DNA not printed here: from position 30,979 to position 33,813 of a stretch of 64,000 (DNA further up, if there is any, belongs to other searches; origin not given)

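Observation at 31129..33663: One polypeptide joins a WecA/MraY-type PNPT to a complete WbaP-type PGT scaffold whose catalytic Asp-Glu dyad is replaced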

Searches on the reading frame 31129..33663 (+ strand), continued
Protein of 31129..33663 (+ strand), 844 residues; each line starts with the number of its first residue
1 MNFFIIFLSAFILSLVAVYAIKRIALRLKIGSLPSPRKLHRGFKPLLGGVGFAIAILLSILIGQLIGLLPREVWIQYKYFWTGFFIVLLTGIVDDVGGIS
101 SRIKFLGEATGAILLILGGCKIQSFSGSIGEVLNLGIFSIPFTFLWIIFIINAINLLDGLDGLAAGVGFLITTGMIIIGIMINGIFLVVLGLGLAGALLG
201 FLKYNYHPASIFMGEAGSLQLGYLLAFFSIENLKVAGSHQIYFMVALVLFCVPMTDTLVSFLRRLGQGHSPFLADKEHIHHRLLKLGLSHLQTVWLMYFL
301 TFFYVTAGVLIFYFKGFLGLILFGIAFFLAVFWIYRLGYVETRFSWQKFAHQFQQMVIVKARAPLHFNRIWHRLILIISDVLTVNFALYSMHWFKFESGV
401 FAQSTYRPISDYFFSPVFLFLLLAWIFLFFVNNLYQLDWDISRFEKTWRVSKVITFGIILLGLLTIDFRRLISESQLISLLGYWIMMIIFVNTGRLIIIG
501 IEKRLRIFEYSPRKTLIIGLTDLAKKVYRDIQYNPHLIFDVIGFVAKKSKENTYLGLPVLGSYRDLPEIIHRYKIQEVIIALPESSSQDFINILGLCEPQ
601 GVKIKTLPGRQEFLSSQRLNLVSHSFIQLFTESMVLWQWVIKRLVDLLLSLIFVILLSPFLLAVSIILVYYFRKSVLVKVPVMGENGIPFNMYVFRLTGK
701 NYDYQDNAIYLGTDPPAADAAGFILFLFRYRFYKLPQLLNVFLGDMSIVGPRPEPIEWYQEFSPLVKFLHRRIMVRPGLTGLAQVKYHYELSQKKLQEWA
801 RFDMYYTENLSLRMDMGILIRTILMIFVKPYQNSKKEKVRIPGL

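Call 27: find_encoding_contigs(protein=P0105, flank=10000, max_places=2)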
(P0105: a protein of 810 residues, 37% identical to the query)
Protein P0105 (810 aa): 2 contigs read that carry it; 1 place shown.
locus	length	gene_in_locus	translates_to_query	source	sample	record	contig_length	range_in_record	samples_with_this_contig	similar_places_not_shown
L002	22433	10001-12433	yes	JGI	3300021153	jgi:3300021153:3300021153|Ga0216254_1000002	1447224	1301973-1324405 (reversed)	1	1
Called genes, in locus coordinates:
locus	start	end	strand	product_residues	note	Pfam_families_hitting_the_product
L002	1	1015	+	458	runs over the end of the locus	PF04932:Wzy_C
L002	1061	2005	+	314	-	PF00535:Glycos_transf_2, PF13641:Glyco_tranf_2_3, PF13632:Glyco_trans_2_3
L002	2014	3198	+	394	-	PF00534:Glycos_transf_1, PF13692:Glyco_trans_1_4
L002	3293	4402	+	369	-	PF13439:Glyco_transf_4, PF13477:Glyco_trans_4_2, PF13579:Glyco_trans_4_4 (weak), PF20706:GT4-conflict (faint), PF00534:Glycos_transf_1, PF13692:Glyco_trans_1_4, PF13524:Glyco_trans_1_2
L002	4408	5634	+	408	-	PF13439:Glyco_transf_4, PF00534:Glycos_transf_1, PF13692:Glyco_trans_1_4, PF13524:Glyco_trans_1_2 (weak)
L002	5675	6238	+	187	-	PF02397:Bac_transf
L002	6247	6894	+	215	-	PF17836:PglD_N, PF25087:GMPPB_C (faint), PF25084:LbH_EIF2B (faint), PF00132:Hexapep, PF14602:Hexapep_2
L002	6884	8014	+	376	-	PF00155:Aminotran_1_2, PF01041:DegT_DnrJ_EryC1, PF01212:Beta_elim_lyase (weak)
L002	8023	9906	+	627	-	PF00106:adh_short (weak), PF01073:3Beta_HSD, PF01370:Epimerase, PF02719:Polysacc_synt_2, PF04321:RmlD_sub_bind, PF07993:NAD_binding_4 (weak), PF16363:GDP_Man_Dehyd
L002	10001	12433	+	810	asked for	PF00953:Glycos_transf_4, PF13727:CoA_binding_3, PF02397:Bac_transf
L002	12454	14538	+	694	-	PF00535:Glycos_transf_2, PF13641:Glyco_tranf_2_3, PF13632:Glyco_trans_2_3 (weak), PF13727:CoA_binding_3, PF02397:Bac_transf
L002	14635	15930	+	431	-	PF02403:Seryl_tRNA_N, PF00587:tRNA-synt_2b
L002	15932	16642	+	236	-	PF01553:Acyltransferase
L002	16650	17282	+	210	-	PF14681:UPRTase, PF00156:Pribosyltran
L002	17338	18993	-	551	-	PF00072:Response_reg, PF00990:GGDEF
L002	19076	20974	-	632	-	PF01590:GAF, PF13185:GAF_2, PF13492:GAF_3, PF07228:SpoIIE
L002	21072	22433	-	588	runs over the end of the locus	PF01590:GAF (faint), PF13185:GAF_2 (faint), PF13492:GAF_3 (faint), PF07228:SpoIIE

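Call 31: find_related_loci(query=A1, collection=genome_contigs, flank=4000)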
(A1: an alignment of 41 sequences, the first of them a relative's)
Query A1 (844 aa) in genome_contigs; peptide patterns used: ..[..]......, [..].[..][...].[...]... (x = any residue, [..] = any of these).
600 stretches matched a pattern (row limit reached: there are more); 513 encode a relative of the query (tblastn E <= 1e-3); the best 80 are kept; 80 distinct loci.
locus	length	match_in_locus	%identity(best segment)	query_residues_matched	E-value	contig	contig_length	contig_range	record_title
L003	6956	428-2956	45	6-841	0e+0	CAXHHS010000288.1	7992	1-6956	MAG TPA_asm: uncultured bacterium isolate SRR12479933_metabat2_5 genome assembly, contig: ERZ4874384.772, whole genome s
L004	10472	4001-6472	58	4-827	0e+0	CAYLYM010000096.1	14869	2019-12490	MAG TPA_asm: uncultured Calditrichaceae bacterium isolate binchicken_co19_583 genome assembly, contig: NODE_6594_length_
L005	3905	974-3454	46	18-840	0e+0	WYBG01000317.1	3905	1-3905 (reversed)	MAG: Deltaproteobacteria bacterium isolate PRO9 k127_273016, whole genome shotgun sequence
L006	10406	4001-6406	38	5-827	2e-170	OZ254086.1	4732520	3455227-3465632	MAG: Calditrichales bacterium isolate 9af047bb-fff5-47c5-8bde-b903f089fbd6 genome assembly, chromosome: 1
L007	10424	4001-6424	38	5-829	4e-164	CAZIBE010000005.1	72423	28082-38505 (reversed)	MAG TPA_asm: uncultured Calditrichaceae bacterium isolate binchicken_co64_112 genome assembly, contig: NODE_170_length_7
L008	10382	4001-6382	36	16-823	9e-155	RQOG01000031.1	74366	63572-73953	MAG: Calditrichaeota bacterium isolate Zgenome_0002 k87_545490, whole genome shotgun sequence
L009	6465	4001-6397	34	14-828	1e-67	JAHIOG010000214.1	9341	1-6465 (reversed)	MAG: bacterium isolate KR13_S3.mb.119 KR13_S3.mb.119_k141_203447, whole genome shotgun sequence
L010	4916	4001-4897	41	14-314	4e-59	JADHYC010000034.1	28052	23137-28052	MAG: Candidatus Neomarinimicrobiota bacterium isolate BS750m-G69 BS-750m-C2109, whole genome shotgun sequence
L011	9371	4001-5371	28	372-828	9e-53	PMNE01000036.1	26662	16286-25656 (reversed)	MAG: Ignavibacteriae bacterium isolate fen_1260 73.20100900_E3D.23_contig_4839, whole genome shotgun sequence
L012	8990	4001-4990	37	10-339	4e-52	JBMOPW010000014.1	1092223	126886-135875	MAG: Candidatus Zhuqueibacterota bacterium isolate Betzabe_MAG138 MAG138_14, whole genome shotgun sequence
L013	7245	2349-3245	38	9-312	3e-50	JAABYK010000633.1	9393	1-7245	MAG: candidate division KSB1 bacterium isolate CS3-K085 K_merged_R1_(paired)_contig_146940, whole genome shotgun sequenc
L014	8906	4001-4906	38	2-301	8e-48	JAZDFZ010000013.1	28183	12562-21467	MAG: Actinomycetota bacterium isolate MEGAHIT-group-0.229 k141_19274489, whole genome shotgun sequence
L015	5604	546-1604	34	5-356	1e-46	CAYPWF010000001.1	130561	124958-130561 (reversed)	MAG TPA_asm: uncultured Desulfarculaceae bacterium isolate binchicken_co274_493 genome assembly, contig: NODE_263_length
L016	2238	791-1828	34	1-341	1e-46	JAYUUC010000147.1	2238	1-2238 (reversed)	MAG: Myxococcales bacterium isolate GL122_DN_metabinner_12_sub GL122_DN_metabinner_12_sub_146, whole genome shotgun sequ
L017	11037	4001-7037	34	6-334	3e-45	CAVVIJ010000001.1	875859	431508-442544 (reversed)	MAG: uncultured delta proteobacterium isolate MFD02923.bin.1.133 genome assembly, contig: contig_12389, whole genome sho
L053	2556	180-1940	26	4-580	1e-40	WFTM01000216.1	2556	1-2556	MAG: candidate division KSB1 bacterium isolate S139_20 k151_26964, whole genome shotgun sequence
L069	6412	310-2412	39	1-607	2e-38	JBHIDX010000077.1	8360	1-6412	MAG: Candidatus Aminicenantales bacterium isolate b3.sp3_bin.11 NODE_3096_length_8360_cov_8.879350, whole genome shotgun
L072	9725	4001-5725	28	12-581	5e-40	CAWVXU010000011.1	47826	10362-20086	MAG TPA_asm: uncultured Fibrobacterales bacterium isolate ERR3589561_binner13_3 genome assembly, contig: ERZ7462832.455,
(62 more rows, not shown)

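Call 41: predict_structure(alignment_id=A1)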
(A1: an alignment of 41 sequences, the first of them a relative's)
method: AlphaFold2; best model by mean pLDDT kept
length: 844 residues; sequences in the alignment: 41
mean_pLDDT: 79.4   pTM: 0.62
mean pLDDT of the five models: 79.4, 79.3, 76.6, 74.8, 71.9
residues with pLDDT >= 90: 230; 70-90: 429; 50-70: 136; < 50: 49
segments of 3 or more residues with pLDDT < 50: 346-363, 612-624, 789-791, 833-844
pLDDT, mean of each block of 10 residues (from residue 1): 93 94 88 58 80 92 92 92 95 88 90 92 76 80 91 83 90 94 91 95 86 90 94 77 86 79 61 61 68 87 93 80 84 67 49 38 60 88 90 75 58 65 87 77 82 91 77 78 93 90 82 87 87 78 85 87 85 84 77 75 73 43 56 69 88 91 91 89 81 89 81 71 83 88 87 84 72 78 52 63 73 80 70 44 34
secondary structure, 60 per line:
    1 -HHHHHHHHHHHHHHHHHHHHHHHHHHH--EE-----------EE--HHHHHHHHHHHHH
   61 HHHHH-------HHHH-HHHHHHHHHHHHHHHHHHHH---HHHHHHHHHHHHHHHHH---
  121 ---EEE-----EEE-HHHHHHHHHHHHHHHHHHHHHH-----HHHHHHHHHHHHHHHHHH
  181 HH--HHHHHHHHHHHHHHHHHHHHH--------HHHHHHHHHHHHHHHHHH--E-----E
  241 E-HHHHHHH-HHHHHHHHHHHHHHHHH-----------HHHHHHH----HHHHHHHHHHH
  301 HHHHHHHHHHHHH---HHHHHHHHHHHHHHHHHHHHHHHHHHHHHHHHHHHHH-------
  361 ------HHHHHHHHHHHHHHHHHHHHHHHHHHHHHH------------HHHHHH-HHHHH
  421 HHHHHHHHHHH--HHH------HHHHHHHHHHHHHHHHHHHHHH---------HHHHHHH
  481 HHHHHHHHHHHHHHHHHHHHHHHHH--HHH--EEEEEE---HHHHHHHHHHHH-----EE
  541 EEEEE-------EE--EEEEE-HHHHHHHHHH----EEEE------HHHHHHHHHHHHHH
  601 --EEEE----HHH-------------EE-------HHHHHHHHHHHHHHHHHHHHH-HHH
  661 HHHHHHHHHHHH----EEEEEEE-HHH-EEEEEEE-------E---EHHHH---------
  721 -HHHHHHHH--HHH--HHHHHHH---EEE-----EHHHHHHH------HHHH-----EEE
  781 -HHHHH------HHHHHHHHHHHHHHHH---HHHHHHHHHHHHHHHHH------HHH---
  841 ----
elements in order (helices of 4 or more, strands of 3 or more residues): H2-28 H48-65 H73-76 H78-97 H101-117 E124-126 E132-134 H136-157 H163-182 H185-205 H214-231 H243-249 H251-267 H279-285 H290-313 H317-353 H367-396 H409-414 H416-431 H443-464 H474-505 E513-518 H522-533 E539-545 E557-561 H563-572 E577-580 H587-600 E603-606 H636-656 H658-672 E677-683 E689-695 H708-711 H722-729 H737-743 E747-749 H756-762 H769-772 E778-780 H782-786 H793-808 H812-828

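Call 44: fold_search(model_id=the predicted structure, library=pdb)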
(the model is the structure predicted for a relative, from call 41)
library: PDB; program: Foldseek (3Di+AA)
matches with E <= 10: 419; with E <= 0.001: 40
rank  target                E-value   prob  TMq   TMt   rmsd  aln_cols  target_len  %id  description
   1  8t53_A                1.6e-14  1.00  0.22  0.41  15.7       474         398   20  S. enterica WbaP in a styrene maleic acid liponanoparticle (released 2024-02-14)
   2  9b70_A                2.7e-11  1.00  0.31  0.71   4.7       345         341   24  Cryo-EM structure of MraY in complex with analogue 2 (released 2024-06-26)
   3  8cxr_C                5.0e-11  1.00  0.30  0.77   3.5       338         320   24  Crystal structure of MraY bound to a sphaerimicin analogue (released 2023-03-29)
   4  6oyh_B                7.4e-11  1.00  0.30  0.73   4.1       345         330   24  Crystal structure of MraY bound to carbacaprazamycin (released 2019-07-10)
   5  8cxr_A                9.6e-11  1.00  0.30  0.75   3.9       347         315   25  Crystal structure of MraY bound to a sphaerimicin analogue (released 2023-03-29)
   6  6oyh_D                1.0e-10  1.00  0.31  0.74   4.4       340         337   24  Crystal structure of MraY bound to carbacaprazamycin (released 2019-07-10)
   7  5jnq                  2.3e-10  1.00  0.30  0.78   3.6       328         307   21  MraY tunicamycin complex (released 2017-01-11)
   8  6oz6_A                2.4e-10  1.00  0.30  0.73   3.9       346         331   24  Crystal structure of MraY bound to 3'-hydroxymureidomycin A (released 2019-07-10)
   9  6oyh_A                2.4e-10  1.00  0.30  0.73   4.0       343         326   23  Crystal structure of MraY bound to carbacaprazamycin (released 2019-07-10)
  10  6oyz_B                2.9e-10  1.00  0.30  0.72   3.9       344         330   23  Crystal structure of MraY bound to capuramycin (released 2019-07-10)
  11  6oyz_A                3.1e-10  1.00  0.30  0.76   3.6       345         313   24  Crystal structure of MraY bound to capuramycin (released 2019-07-10)
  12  9zno_A                3.3e-10  1.00  0.30  0.71   4.6       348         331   23  Cryo-EM structure of Hydrogenivirga sp. MraY in complex with APPB (released 2026-02-04)
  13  6oyz_C                3.4e-10  1.00  0.30  0.79   2.9       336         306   23  Crystal structure of MraY bound to capuramycin (released 2019-07-10)
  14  8e37_A                5.6e-10  1.00  0.19  0.80   4.6       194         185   31  Structure of Campylobacter concisus wild-type SeMet PglC (released 2023-09-06)
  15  8cxr_D                6.1e-10  1.00  0.30  0.79   3.1       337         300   24  Crystal structure of MraY bound to a sphaerimicin analogue (released 2023-03-29)
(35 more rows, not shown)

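Call 56: search_protein_representatives(protein=window:31129-33663:+)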
Query: 844 residues. Proteins with E-value up to 0.001 (for the whole library): 72599; up to 1e-10: 38341; up to 1e-30: 3500. The best 150 are listed.
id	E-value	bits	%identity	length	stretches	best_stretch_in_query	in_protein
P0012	0.0e+00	1243.8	64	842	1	3-833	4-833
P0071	6.9e-196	669.8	41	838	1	5-827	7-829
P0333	7.0e-169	580.4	39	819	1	4-829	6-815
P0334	2.6e-140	485.9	35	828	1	6-826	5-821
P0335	1.5e-139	483.4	49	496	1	5-491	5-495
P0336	3.0e-137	475.8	44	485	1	361-830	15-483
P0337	5.7e-127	441.8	40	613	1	198-828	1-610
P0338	7.9e-123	428.1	35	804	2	26-668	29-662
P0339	1.6e-122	427.0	32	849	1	5-832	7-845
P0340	7.7e-121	421.5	33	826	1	13-827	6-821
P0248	9.5e-112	391.4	50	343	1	507-842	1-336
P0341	1.4e-100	354.5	66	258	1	3-258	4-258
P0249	1.8e-100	354.1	56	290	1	561-832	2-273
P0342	7.5e-98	345.5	32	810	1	8-829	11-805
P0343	3.1e-97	343.4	31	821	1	49-829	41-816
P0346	1.8e-90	321.0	33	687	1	8-607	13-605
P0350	5.6e-74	266.5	30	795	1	4-826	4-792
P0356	1.1e-62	229.2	30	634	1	5-603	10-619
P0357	5.5e-62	226.8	32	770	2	360-828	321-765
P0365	6.7e-56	206.7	29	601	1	2-605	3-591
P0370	1.1e-54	202.7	29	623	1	5-582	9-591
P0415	6.4e-49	183.6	31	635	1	2-597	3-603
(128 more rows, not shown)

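Call 59: find_encoding_contigs(protein=P0334, flank=8000, max_places=2)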
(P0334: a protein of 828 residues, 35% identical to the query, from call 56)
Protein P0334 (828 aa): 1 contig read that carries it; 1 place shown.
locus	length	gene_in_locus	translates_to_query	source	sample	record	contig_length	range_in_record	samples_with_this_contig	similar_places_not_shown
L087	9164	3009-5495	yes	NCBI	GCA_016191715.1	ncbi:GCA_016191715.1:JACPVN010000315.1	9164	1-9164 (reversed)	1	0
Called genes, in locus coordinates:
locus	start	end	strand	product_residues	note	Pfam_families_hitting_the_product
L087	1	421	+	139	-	PF01370:Epimerase, PF16363:GDP_Man_Dehyd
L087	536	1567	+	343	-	PF13439:Glyco_transf_4 (weak), PF13477:Glyco_trans_4_2 (weak), PF13579:Glyco_trans_4_4, PF00534:Glycos_transf_1, PF13692:Glyco_trans_1_4, PF13524:Glyco_trans_1_2 (weak)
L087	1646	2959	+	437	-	PF03446:NAD_binding_2 (weak), PF03721:UDPG_MGDP_dh_N, PF00984:UDPG_MGDP_dh, PF03720:UDPG_MGDP_dh_C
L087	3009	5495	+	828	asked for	PF00953:Glycos_transf_4, PF13727:CoA_binding_3, PF02397:Bac_transf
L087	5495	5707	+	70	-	-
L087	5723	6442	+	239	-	PF00535:Glycos_transf_2, PF10111:Glyco_tranf_2_2 (weak)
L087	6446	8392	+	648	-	PF00535:Glycos_transf_2, PF10111:Glyco_tranf_2_2 (faint), PF13641:Glyco_tranf_2_3, PF13632:Glyco_trans_2_3 (weak), PF02709:Glyco_transf_7C (faint), PF13727:CoA_binding_3, PF02397:Bac_transf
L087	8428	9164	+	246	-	PF03255:ACCA, PF01039:Carboxyl_trans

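Call 60: find_encoding_contigs(protein=P0339, flank=8000, max_places=2)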
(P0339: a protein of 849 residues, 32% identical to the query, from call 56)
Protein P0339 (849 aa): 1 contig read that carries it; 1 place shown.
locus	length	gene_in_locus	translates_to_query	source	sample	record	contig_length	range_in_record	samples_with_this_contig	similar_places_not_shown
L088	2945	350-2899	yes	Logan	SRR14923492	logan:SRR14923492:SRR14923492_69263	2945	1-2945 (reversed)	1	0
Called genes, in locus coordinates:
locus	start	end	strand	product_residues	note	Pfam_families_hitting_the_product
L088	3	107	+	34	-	?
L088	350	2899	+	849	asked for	PF00953:Glycos_transf_4, PF13727:CoA_binding_3, PF02397:Bac_transf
